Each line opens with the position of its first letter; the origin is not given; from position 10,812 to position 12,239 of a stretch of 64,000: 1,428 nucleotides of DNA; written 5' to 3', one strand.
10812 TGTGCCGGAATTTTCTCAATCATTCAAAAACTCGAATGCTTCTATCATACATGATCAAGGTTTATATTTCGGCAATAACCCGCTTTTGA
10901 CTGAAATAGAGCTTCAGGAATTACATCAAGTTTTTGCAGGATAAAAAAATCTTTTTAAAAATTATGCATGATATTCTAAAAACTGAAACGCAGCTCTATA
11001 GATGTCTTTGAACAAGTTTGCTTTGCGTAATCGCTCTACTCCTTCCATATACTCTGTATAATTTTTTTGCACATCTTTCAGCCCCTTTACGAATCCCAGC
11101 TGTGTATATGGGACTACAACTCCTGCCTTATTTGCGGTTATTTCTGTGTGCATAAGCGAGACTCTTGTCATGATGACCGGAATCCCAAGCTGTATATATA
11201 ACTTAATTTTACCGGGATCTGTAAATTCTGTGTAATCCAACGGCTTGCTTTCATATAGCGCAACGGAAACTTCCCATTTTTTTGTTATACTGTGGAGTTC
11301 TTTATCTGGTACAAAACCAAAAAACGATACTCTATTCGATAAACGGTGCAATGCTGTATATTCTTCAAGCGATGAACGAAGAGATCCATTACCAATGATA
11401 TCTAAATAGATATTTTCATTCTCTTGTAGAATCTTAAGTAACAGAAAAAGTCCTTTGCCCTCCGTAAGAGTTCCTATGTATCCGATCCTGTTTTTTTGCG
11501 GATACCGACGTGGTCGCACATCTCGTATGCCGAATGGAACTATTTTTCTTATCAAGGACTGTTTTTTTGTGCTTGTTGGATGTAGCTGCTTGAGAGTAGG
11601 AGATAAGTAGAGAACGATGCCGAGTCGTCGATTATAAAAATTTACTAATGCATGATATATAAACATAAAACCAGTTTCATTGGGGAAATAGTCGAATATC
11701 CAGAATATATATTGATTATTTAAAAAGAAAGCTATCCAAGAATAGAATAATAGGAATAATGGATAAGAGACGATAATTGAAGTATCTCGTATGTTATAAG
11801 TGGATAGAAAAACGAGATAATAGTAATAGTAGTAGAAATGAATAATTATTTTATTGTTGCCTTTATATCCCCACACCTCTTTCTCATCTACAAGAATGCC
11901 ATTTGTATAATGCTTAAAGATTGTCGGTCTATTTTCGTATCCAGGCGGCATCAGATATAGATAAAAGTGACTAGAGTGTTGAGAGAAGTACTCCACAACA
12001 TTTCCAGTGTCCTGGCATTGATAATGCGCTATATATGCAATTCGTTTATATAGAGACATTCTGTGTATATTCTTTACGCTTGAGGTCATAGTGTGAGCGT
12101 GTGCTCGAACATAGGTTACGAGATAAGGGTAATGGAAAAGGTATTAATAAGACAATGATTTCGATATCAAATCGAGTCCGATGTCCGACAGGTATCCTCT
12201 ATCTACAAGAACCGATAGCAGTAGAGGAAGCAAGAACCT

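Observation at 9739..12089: Isolated E1/ColD-type sugar 3-dehydratase (PLP-Lys replaced by His) paired with a GT4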

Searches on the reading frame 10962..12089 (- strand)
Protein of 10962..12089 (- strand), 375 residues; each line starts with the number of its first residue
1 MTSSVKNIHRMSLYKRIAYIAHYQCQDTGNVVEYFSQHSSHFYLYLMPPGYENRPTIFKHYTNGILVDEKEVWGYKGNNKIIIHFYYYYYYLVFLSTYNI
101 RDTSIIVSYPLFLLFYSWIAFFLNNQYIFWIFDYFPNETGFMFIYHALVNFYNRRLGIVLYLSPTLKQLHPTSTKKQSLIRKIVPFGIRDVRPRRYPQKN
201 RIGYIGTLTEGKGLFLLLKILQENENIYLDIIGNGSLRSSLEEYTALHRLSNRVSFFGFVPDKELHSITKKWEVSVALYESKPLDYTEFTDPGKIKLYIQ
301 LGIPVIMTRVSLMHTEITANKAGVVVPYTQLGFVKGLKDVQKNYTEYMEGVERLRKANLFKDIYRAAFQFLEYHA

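Call 4: search_protein_families(library=pfam, proteins=[window:10962-12089:-], max_evalue=0.01)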
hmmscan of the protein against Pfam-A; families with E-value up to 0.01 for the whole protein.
window:10962-12089:- (375 aa): 2 families
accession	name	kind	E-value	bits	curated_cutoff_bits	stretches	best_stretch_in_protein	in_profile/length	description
PF00534.26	Glycos_transf_1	-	9.1e-14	51.8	26.4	1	195-344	11-159/172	Glycosyl transferases group 1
PF13692.12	Glyco_trans_1_4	-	2.4e-10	41.3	27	1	200-328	2-126/142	Glycosyl transferases group 1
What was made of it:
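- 10962..12089 (-): GT-B (GT4-like, Glycos_transf_1) glycosyltransferase, 375 aa as an ORF. The likely start is 12059 (365 aa). NCBI MCE9643059.1 is called at 329 aa. Pfam PF00534 E 9e-14 and PF13692 E 2.4e-10 (call 4).
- Checked: The neighbouring ORF 10962-12089 (-) is a Glycos_transf_1 protein (E 9e-14, call 4).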

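Call 5: search_protein_families(library=ncbifam, proteins=[window:10962-12089:-], max_evalue=0.01)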
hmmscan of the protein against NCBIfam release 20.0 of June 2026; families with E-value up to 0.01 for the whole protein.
window:10962-12089:- (375 aa): 4 families
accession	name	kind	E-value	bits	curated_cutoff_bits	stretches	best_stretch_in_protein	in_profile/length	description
NF007326.0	PRK09814.2-3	equivalog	4.4e-05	22.7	420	1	200-353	176-325/349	beta-1,6-galactofuranosyltransferase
NF050063.1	ProtGlycPglJ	equivalog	0.0016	17.7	500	1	204-259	199-255/363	N-acetylgalactosamine-N,N'-diacetylbacillosaminyl-diphospho-undecaprenol 4-alpha-N-acetylgalactosaminyltransferase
NF038298.1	EPS_HpsO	equivalog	0.0032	16.3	575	1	202-267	204-271/388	hormogonium polysaccharide biosynthesis glycosyltransferase HpsO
TIGR04063.1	stp3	hypoth_equivalog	0.0044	16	442.05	1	199-306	213-322/397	TIGR04063 family PEP-CTERM/XrtA system glycosyltransferase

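Call 8: find_encoding_contigs(protein=window:10962-12089:-, flank=10000, max_places=6)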
Protein window:10962-12089:- (375 aa): no gene with exactly this product is on record in the collection.

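Call 41: find_homologous_proteins(query=window:10962-12089:-, max_evalue=0.00001)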
Query window:10962-12089:- (375 aa): 11 proteins with E <= 0.00001 among 2913 candidates.
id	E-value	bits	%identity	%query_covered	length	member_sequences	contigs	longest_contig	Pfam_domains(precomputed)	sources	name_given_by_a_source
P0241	3.0e-219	745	100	88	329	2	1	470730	PF00534.27,PF26337.1,PF13692.13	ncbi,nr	ncbi:MAG: glycosyltransferase [Candidatus Andersenbacteria bacterium]|nr:glycosyltransferase [Candid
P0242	1.0e-102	362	47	97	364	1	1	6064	PF00534.27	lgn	-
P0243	4.5e-101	356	47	97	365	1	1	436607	PF00534.27,PF26337.1,PF13692.13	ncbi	-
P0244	1.7e-97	345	46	97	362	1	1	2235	PF00534.27,PF13692.13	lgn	-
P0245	6.8e-88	313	45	95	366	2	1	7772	PF00534.27,PF13692.13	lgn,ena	-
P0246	3.7e-23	100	30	65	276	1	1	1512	PF00534.27,PF26337.1,PF13692.13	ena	-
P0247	3.5e-19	87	29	65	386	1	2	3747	PF00534.27,PF13692.13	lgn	-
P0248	1.6e-18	85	28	68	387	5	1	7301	PF00534.27,PF26337.1,PF13692.13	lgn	-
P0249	1.3e-12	65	26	68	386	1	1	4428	PF00534.27,PF26337.1,PF13692.13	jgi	jgi:glycosyltransferase involved in cell wall biosynthesis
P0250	8.8e-10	56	23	65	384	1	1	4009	PF00534.27,PF26337.1,PF13692.13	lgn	-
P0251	1.5e-7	49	27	46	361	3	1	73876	PF00534.27,PF13692.13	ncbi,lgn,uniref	ncbi:glycosyltransferase [Polaribacter sp.]|uniref:glycosyltransferase n=1 Tax=Polaribacter sp. TaxI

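Call 42: find_encoding_contigs(protein=P0245, flank=10000, max_places=2)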
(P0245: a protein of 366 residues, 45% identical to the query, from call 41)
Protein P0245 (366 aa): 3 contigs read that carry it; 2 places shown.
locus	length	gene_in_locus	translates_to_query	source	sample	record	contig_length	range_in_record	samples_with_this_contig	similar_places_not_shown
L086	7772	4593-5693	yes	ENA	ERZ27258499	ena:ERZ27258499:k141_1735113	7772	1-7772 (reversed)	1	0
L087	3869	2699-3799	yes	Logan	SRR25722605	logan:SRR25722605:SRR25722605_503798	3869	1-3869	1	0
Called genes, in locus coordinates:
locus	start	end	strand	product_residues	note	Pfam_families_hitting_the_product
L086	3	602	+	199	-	?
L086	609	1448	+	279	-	PF00535:Glycos_transf_2, PF10111:Glyco_tranf_2_2, PF13641:Glyco_tranf_2_3 (weak)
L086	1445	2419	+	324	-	PF00106:adh_short (faint), PF01073:3Beta_HSD, PF01370:Epimerase, PF02719:Polysacc_synt_2, PF05368:NmrA (faint), PF16363:GDP_Man_Dehyd, PF13460:NAD_binding_10, PF07993:NAD_binding_4 (weak)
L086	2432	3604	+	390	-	PF01041:DegT_DnrJ_EryC1, PF01053:Cys_Met_Meta_PP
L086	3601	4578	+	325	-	PF00106:adh_short (weak), PF01370:Epimerase, PF02719:Polysacc_synt_2 (weak), PF01073:3Beta_HSD, PF07993:NAD_binding_4, PF13460:NAD_binding_10, PF16363:GDP_Man_Dehyd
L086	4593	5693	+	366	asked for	PF00534:Glycos_transf_1, PF13692:Glyco_trans_1_4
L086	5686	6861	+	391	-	PF13439:Glyco_transf_4 (weak), PF00534:Glycos_transf_1, PF13692:Glyco_trans_1_4, PF13524:Glyco_trans_1_2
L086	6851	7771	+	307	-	?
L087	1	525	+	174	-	?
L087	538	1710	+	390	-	PF01041:DegT_DnrJ_EryC1, PF01053:Cys_Met_Meta_PP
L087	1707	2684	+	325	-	PF00106:adh_short (weak), PF01370:Epimerase, PF02719:Polysacc_synt_2 (weak), PF01073:3Beta_HSD, PF07993:NAD_binding_4, PF13460:NAD_binding_10, PF16363:GDP_Man_Dehyd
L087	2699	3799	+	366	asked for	PF00534:Glycos_transf_1, PF13692:Glyco_trans_1_4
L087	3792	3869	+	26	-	?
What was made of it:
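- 10962..12089 (-): One orthologue sits in a colD, colC-like, GT operon (call 42).
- On GT-B / GT4-like glycosyltransferases (the neighbouring gene): Only co-location suggests a dideoxyhexose donor: the orthologue P0245 follows colD and the colC-like gene (call 42).
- L086 and L087 have the same order with the window GT's orthologue (call 42).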

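Call 43: find_encoding_contigs(protein=P0243, flank=10000, max_places=2)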
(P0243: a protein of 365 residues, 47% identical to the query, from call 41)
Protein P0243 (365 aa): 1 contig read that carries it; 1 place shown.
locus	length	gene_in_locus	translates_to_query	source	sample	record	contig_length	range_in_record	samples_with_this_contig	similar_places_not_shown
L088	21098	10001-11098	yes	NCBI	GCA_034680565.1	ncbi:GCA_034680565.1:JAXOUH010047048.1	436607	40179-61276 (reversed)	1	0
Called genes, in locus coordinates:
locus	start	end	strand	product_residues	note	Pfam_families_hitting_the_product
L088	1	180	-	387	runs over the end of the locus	PF00534:Glycos_transf_1, PF13692:Glyco_trans_1_4, PF26337:Gtf3_C (weak)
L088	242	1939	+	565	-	PF02511:Thy1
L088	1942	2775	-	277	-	PF00535:Glycos_transf_2, PF10111:Glyco_tranf_2_2 (faint), PF13641:Glyco_tranf_2_3 (weak)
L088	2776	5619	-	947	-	PF13715:CarbopepD_reg_2 (faint), PF17802:SpaA (faint), PF22904:NOMO1-like_2nd (faint), PF13620:CarboxypepD_reg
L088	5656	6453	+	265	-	PF00535:Glycos_transf_2, PF13641:Glyco_tranf_2_3 (weak)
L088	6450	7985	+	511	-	-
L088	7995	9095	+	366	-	PF13439:Glyco_transf_4, PF20706:GT4-conflict, PF00534:Glycos_transf_1, PF13692:Glyco_trans_1_4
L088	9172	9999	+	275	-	PF05050:Methyltransf_21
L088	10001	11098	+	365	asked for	PF00534:Glycos_transf_1, PF13692:Glyco_trans_1_4, PF26337:Gtf3_C (weak)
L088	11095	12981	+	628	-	PF00535:Glycos_transf_2, PF10111:Glyco_tranf_2_2 (weak), PF13506:Glyco_transf_21 (faint), PF13641:Glyco_tranf_2_3, PF13632:Glyco_trans_2_3 (weak), PF00535:Glycos_transf_2, PF13641:Glyco_tranf_2_3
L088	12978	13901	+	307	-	PF01370:Epimerase, PF04321:RmlD_sub_bind (weak), PF01073:3Beta_HSD, PF07993:NAD_binding_4 (faint), PF16363:GDP_Man_Dehyd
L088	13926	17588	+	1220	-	-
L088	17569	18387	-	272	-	PF00535:Glycos_transf_2, PF13641:Glyco_tranf_2_3 (weak)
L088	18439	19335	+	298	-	-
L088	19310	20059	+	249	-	PF03291:mRNA_G-N7_MeTrfase, PF13489:Methyltransf_23, PF02353:CMAS (weak), PF05219:DREV (weak), PF13847:Methyltransf_31, PF08241:Methyltransf_11, PF08242:Methyltransf_12, PF13649:Methyltransf_25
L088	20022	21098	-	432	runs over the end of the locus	PF01943:Polysacc_synt (weak), PF13440:Polysacc_synt_3 (weak)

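Call 44: search_protein_families(library=ncbifam, proteins=[L086:1445-2419:+, L086:3601-4578:+, L086:2432-3604:+, L088:12978-13901:+], max_evalue=1e-30)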
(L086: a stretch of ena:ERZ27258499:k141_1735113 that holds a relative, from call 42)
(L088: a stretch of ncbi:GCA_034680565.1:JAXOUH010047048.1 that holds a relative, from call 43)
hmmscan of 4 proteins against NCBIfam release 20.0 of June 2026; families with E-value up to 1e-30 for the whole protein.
L086:1445-2419:+ (324 aa): 1 family
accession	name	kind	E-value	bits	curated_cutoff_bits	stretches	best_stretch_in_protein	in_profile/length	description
TIGR04180.1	EDH_00030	hypoth_equivalog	1e-31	110.1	475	1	10-281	1-266/297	NAD-dependent 4,6-dehydratase LegB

L086:3601-4578:+ (325 aa): 4 families
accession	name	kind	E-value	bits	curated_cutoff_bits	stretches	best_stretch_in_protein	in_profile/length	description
NF047922.1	GDPFucSynFcl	equivalog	5.6e-62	209.9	500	1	7-323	1-304/308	GDP-L-fucose synthase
TIGR04180.1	EDH_00030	hypoth_equivalog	1.2e-44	152.6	475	1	11-306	1-295/297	NAD-dependent 4,6-dehydratase LegB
TIGR01181.1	dTDP_gluc_dehyt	equivalog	5.5e-41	140.7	365.1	1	10-323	1-314/321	dTDP-glucose 4,6-dehydratase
TIGR01179.1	galE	equivalog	4.8e-37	127.5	262.3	1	10-323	1-328/332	UDP-glucose 4-epimerase GalE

L086:2432-3604:+ (390 aa): 3 families
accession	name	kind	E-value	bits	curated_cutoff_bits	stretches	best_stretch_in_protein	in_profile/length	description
NF011936.0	PRK15407.1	equivalog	1.5e-61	208.5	423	1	29-388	61-432/440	lipopolysaccharide biosynthesis protein RfbH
TIGR03588.1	PseC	equivalog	3.1e-42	144.8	423.5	1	23-279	20-268/380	UDP-4-amino-4,6-dideoxy-N-acetyl-beta-L-altrosamine transaminase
TIGR04181.1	NHT_00031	hypoth_equivalog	7.2e-36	123.8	420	1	13-360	10-348/359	LegC family aminotransferase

L088:12978-13901:+ (307 aa): 2 families
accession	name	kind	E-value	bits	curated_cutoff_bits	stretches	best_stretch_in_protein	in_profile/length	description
TIGR02197.1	heptose_epim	equivalog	1.4e-45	155.9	274.6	1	11-306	2-312/316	ADP-glyceromanno-heptose 6-epimerase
NF008360.0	PRK11150.1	equivalog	2.4e-31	109.1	452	0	11-306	3-305/310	ADP-glyceromanno-heptose 6-epimerase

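Call 67: predict_structure(alignment_id=A3)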
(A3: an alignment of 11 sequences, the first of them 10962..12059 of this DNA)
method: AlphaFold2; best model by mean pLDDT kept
length: 365 residues; sequences in the alignment: 11
mean_pLDDT: 87.1   pTM: 0.83
mean pLDDT of the five models: 87.1, 86.5, 83.9, 83.0, 82.8
residues with pLDDT >= 90: 200; 70-90: 124; 50-70: 40; < 50: 1
segments of 3 or more residues with pLDDT < 50: none
pLDDT, mean of each block of 10 residues (from residue 1): 89 80 93 89 89 96 88 86 91 86 60 79 66 79 85 83 67 88 91 93 94 96 95 98 96 92 94 63 84 93 89 96 97 97 94 91 67
secondary structure, 60 per line:
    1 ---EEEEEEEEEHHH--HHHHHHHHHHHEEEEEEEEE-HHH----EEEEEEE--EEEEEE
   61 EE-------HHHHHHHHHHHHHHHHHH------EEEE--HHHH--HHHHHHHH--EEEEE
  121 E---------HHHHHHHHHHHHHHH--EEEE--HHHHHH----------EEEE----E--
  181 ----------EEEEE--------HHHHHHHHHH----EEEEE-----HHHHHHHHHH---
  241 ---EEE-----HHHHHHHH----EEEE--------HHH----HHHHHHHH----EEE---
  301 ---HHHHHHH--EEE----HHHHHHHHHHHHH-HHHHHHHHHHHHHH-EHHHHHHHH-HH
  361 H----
elements in order: E4-12 H18-28 E29-37 E46-52 E55-62 H70-87 E94-97 H100-103 H106-113 E116-121 H131-145 E148-151 H154-159 E170-173 E191-195 H204-213 E218-222 H228-237 E244-246 H252-259 E264-267 H283-290 E295-297 H304-310 E313-315 H320-332 H334-347 H350-357
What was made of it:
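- On GT-B / GT4-like glycosyltransferases (the neighbouring gene): The AlphaFold model (pLDDT 87.1) alternates strand and helix in both halves (call 67).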

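Call 70: fold_search(model_id=the predicted structure, library=pdb)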
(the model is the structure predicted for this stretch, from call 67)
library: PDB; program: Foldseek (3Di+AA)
matches with E <= 10: 1335; with E <= 0.001: 249
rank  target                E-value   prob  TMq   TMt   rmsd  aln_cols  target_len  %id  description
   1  4pqg_B                4.4e-13  1.00  0.59  0.45   9.2       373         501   14  Crystal structure of the pneumococcal O-GlcNAc transferase GtfA in complex with UDP and GlcNAc (released 2014-06-18)
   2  4pqg_A                6.9e-13  1.00  0.58  0.44   9.2       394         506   12  Crystal structure of the pneumococcal O-GlcNAc transferase GtfA in complex with UDP and GlcNAc (released 2014-06-18)
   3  7qd7                  2.5e-12  1.00  0.60  0.46   7.9       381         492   15  TarM(Se)_G117R (released 2023-05-10)
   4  3c4q_A                5.6e-12  1.00  0.69  0.65   5.4       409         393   11  Structure of the retaining glycosyltransferase MshA : The first step in mycothiol biosynthesis. Organism : Corynebacte (released 2008-04-01)
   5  6eji_A                7.0e-12  1.00  0.68  0.68   5.4       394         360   14  Structure of a glycosyltransferase (released 2018-02-07)
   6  7qh9_DDD              1.8e-11  1.00  0.57  0.44  10.5       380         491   14  TarM(Se)_G117R-4RboP (released 2023-05-10)
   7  4x7p_A                1.9e-11  1.00  0.58  0.44   7.5       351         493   14  Crystal structure of apo S. aureus TarM (released 2015-02-18)
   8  5e9t_A                2.7e-11  1.00  0.54  0.42  10.6       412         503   13  Crystal structure of GtfA/B complex (released 2016-03-02)
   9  4wac                  4.0e-11  1.00  0.58  0.44   8.2       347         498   14  Crystal Structure of TarM (released 2015-02-25)
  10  7vfk_B                4.5e-11  1.00  0.56  0.43   8.5       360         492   12  Crystal structure of SdgB (ligand-free form) (released 2021-11-24)
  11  4x7r_A                4.8e-11  1.00  0.58  0.44   8.4       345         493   14  Crystal structure of S. aureus TarM G117R mutant in complex with Fondaparinux, alpha-GlcNAc-glycerol and UDP (released 2015-02-25)
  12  7vfl_A                5.0e-11  1.00  0.59  0.45   8.8       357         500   11  Crystal structure of SdgB (UDP, NAG, and O-glycosylated SD peptide-binding form) (released 2021-11-24)
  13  7vfo_A                5.0e-11  1.00  0.58  0.44   8.7       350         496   11  Crystal structure of SdgB (Phosphate-binding form) (released 2021-11-24)
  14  4xyw                  5.0e-11  1.00  0.59  0.65   6.7       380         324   13  Glycosyltransferases WbnH (released 2016-02-10)
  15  7vfk_A                6.3e-11  1.00  0.58  0.44   9.1       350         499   11  Crystal structure of SdgB (ligand-free form) (released 2021-11-24)
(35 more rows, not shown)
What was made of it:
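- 10962..12089 (-): AlphaFold pLDDT 87.1; best PDB matches are GtfA, TarM and MshA (calls 67, 70).
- On GT-B / GT4-like glycosyltransferases (the neighbouring gene): Best PDB matches are GtfA, TarM, MshA and SdgB (call 70).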
